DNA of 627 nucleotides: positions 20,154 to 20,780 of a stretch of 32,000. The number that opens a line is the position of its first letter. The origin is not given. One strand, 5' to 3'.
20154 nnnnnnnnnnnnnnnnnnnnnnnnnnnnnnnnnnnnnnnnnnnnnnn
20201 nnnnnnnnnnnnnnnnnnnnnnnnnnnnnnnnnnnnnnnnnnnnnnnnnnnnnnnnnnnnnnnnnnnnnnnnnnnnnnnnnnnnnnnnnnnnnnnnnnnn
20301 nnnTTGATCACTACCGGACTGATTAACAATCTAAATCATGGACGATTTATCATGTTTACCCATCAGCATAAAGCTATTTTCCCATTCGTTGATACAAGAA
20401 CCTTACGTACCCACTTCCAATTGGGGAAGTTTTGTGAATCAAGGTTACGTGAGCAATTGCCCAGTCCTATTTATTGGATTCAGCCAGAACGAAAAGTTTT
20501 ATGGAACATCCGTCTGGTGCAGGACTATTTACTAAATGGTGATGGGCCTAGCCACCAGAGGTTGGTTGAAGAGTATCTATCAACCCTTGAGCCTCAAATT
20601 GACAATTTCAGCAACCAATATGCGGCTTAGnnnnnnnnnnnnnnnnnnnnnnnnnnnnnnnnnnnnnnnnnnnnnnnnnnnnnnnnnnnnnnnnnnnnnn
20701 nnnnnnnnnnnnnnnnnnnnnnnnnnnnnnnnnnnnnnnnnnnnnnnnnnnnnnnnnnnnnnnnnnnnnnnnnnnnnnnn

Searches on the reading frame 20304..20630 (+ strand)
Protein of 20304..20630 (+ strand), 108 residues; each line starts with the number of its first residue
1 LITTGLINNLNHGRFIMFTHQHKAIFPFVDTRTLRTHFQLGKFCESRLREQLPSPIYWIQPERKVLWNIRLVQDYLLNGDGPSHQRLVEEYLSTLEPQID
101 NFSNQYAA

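Call 21: search_protein_families(library=pfam, proteins=[window:20304-20630:+], max_evalue=0.01)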
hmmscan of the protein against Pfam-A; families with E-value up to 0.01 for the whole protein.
window:20304-20630:+ (108 aa): 0 families

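Call 42: search_protein_families(library=phrogs, proteins=[window:20352-20630:+], max_evalue=0.001)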
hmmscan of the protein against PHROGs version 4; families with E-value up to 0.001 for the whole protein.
window:20352-20630:+ (92 aa): 0 families
